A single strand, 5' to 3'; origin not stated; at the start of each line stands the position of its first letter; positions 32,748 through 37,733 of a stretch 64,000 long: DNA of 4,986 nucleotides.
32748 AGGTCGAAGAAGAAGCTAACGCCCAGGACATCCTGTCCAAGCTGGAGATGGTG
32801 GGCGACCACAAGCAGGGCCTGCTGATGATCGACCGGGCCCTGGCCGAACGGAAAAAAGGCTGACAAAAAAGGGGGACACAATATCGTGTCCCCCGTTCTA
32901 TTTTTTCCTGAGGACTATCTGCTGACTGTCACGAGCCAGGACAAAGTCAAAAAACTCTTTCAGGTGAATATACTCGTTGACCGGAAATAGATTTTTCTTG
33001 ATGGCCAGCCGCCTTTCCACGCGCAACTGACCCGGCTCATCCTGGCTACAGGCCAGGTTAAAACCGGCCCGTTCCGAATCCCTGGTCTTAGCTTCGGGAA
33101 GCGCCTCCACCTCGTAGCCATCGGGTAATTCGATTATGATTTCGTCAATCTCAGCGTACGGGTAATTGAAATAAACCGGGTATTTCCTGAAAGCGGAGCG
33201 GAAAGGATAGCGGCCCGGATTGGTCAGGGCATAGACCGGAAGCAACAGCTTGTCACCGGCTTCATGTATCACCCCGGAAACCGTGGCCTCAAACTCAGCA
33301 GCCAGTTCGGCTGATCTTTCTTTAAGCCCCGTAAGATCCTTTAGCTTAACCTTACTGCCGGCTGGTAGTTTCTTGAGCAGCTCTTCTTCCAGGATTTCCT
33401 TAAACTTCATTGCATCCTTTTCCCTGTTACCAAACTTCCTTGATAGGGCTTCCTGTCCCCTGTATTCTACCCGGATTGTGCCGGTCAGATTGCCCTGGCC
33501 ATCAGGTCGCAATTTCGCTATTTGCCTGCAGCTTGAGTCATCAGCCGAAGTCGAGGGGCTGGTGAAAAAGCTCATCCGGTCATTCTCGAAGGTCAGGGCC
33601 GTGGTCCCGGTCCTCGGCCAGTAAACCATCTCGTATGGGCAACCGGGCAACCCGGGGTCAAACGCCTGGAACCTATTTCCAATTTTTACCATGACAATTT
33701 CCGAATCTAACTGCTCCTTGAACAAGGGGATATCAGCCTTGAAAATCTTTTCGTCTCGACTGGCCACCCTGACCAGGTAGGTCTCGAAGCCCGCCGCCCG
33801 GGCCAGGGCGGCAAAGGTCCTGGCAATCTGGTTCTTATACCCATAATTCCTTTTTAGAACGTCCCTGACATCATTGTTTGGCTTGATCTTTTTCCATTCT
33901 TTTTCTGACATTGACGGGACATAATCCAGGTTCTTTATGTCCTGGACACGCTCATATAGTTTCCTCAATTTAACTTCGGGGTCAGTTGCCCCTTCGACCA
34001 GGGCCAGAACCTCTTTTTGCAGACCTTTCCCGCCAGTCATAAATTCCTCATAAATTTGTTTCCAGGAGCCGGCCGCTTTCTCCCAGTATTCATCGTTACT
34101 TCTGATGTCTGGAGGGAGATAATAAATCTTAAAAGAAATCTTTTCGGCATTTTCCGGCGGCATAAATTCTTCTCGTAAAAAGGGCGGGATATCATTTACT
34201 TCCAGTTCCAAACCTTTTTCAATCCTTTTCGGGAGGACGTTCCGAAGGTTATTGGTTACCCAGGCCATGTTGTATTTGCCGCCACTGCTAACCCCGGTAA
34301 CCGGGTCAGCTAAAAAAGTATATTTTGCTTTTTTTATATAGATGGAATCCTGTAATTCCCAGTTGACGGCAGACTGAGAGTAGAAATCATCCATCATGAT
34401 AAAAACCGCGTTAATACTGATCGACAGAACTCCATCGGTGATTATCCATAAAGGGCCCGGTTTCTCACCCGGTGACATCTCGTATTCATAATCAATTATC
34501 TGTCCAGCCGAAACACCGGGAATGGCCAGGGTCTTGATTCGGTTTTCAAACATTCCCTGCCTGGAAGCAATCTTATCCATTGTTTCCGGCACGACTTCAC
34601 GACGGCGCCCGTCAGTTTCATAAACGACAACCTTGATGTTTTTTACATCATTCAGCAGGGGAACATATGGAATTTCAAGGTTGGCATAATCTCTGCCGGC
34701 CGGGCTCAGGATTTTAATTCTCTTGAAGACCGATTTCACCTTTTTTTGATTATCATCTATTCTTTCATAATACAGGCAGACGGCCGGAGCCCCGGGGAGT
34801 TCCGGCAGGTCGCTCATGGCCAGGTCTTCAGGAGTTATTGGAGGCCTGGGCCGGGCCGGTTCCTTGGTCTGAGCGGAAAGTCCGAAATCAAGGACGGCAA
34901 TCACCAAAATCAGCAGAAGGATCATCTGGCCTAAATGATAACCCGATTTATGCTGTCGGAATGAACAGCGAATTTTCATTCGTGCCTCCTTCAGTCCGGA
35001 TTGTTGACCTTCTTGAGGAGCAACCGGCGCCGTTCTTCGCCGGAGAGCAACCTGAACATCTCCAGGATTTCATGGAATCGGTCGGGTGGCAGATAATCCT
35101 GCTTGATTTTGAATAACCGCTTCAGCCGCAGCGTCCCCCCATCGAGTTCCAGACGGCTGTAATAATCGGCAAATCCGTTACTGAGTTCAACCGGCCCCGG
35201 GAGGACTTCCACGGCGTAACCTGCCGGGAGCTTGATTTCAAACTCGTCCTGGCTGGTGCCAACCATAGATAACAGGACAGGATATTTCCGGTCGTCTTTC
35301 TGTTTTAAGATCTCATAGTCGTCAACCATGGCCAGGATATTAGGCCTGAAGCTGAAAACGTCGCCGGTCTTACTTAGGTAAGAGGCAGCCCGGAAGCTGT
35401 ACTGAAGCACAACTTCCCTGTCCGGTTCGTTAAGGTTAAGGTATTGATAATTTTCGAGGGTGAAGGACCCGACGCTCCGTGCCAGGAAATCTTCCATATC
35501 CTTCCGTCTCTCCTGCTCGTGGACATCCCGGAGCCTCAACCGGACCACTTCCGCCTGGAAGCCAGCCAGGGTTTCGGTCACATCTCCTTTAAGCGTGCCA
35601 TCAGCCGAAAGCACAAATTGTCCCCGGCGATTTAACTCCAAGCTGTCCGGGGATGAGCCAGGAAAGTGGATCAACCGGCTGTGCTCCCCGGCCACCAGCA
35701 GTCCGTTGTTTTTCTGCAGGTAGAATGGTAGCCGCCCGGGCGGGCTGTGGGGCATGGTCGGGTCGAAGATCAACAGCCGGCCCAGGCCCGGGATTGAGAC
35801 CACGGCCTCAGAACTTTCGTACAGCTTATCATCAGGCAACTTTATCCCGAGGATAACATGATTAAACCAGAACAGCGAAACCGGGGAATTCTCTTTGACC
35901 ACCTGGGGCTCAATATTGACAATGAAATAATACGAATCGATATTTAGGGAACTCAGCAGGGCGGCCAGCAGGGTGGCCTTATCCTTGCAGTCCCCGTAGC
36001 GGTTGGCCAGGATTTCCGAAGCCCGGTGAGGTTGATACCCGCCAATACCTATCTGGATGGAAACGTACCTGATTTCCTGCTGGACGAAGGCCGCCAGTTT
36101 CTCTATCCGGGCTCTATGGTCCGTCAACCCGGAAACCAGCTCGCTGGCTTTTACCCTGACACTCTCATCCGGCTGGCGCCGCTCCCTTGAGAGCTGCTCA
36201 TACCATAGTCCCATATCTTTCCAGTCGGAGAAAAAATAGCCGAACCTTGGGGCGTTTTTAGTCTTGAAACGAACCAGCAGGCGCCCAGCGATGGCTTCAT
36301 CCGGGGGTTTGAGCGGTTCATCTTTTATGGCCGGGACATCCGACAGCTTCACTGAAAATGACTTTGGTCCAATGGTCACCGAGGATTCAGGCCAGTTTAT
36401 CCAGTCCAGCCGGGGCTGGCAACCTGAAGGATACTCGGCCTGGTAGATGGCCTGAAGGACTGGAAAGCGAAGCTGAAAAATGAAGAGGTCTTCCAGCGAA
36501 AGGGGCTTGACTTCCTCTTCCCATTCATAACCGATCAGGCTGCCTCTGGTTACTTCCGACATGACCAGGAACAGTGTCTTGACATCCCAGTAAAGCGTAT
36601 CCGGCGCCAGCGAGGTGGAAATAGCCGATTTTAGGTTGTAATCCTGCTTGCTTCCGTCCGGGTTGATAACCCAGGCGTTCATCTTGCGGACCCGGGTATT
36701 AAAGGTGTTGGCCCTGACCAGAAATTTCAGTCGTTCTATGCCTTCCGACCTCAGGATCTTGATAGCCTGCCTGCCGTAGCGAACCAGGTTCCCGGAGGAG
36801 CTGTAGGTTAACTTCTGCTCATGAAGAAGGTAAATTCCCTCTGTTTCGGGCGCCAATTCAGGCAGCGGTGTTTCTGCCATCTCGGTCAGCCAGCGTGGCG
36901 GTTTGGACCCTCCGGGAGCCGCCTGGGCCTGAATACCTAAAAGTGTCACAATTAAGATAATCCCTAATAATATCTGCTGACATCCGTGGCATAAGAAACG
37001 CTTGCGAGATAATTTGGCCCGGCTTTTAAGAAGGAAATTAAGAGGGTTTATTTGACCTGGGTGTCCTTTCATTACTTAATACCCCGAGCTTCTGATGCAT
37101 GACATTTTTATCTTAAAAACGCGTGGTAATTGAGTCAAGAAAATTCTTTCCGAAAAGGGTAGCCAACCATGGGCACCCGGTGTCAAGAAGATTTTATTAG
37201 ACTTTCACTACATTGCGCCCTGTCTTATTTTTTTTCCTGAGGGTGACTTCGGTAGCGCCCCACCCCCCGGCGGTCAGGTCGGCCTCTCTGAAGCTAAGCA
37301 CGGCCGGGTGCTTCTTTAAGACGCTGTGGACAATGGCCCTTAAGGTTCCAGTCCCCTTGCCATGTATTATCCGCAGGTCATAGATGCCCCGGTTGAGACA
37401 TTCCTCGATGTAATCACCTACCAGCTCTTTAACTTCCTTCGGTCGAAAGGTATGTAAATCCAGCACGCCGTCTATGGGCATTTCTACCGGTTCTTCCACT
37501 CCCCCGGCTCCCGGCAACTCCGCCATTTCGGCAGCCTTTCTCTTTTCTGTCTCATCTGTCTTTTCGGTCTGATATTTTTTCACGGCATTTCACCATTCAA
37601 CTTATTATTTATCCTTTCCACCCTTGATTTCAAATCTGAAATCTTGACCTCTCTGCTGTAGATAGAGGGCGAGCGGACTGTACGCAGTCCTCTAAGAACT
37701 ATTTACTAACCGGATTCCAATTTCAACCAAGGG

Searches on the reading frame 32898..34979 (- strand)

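Call 37: search_protein_families(library=pfam, proteins=[window:32898-34979:-], max_evalue=0.001)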
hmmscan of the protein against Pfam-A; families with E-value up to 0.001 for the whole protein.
window:32898-34979:- (693 aa): 3 families
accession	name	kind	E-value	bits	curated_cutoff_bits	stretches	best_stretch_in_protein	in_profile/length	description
PF12969.12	DUF3857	-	9.2e-12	45.8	24.6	1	82-226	7-132/170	Domain of Unknown Function with PDB structure (DUF3857)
PF01841.26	Transglut_core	-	2.5e-06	28.2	23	1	327-442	7-108/108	Transglutaminase-like superfamily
PF12970.12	DUF3858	-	0.00094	19.8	27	0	598-688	25-114/116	Domain of Unknown Function with PDB structure (DUF3858)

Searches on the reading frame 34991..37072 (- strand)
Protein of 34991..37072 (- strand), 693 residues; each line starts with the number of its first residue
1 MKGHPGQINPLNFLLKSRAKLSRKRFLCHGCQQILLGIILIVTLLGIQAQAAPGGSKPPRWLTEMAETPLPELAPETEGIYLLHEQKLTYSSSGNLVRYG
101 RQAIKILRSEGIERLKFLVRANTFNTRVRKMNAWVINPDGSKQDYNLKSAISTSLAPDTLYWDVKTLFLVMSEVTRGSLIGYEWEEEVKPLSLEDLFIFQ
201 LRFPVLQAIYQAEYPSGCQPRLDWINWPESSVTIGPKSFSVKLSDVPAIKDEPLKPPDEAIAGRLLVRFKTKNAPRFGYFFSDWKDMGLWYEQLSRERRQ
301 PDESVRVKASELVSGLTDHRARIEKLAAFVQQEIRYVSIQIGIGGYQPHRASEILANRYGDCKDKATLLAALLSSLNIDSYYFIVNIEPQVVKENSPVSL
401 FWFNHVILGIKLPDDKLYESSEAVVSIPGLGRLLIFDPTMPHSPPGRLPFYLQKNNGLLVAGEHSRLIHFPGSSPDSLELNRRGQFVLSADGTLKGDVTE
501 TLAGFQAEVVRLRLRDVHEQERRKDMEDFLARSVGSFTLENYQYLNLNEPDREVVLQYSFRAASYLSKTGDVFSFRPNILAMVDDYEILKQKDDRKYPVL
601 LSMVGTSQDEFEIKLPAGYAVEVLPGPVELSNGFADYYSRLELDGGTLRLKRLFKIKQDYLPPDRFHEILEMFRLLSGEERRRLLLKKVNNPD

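Call 37: search_protein_families(library=pfam, proteins=[window:34991-37072:-], max_evalue=0.001)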
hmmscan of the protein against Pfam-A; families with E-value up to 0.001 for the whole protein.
window:34991-37072:- (693 aa): 3 families
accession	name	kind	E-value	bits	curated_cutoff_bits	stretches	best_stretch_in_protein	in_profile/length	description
PF12969.12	DUF3857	-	3.5e-09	37.4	24.6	1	93-249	2-169/170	Domain of Unknown Function with PDB structure (DUF3857)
PF01841.26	Transglut_core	-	1.6e-05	25.6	23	1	309-387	4-79/108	Transglutaminase-like superfamily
PF04473.18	DUF553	-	0.00018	21.5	20.5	1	318-385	14-87/140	Transglutaminase-like domain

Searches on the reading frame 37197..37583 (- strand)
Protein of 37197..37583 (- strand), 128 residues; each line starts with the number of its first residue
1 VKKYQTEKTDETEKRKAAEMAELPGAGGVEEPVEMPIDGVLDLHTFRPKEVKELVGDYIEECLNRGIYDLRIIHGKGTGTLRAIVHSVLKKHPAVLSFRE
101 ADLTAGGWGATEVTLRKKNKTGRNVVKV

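Call 37: search_protein_families(library=pfam, proteins=[window:37197-37583:-], max_evalue=0.001)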
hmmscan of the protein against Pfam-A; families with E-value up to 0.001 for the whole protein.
window:37197-37583:- (128 aa): 1 family
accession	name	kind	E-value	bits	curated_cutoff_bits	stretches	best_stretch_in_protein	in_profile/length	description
PF01713.27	Smr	-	5e-24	84.7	25.7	1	41-116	1-77/77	Smr domain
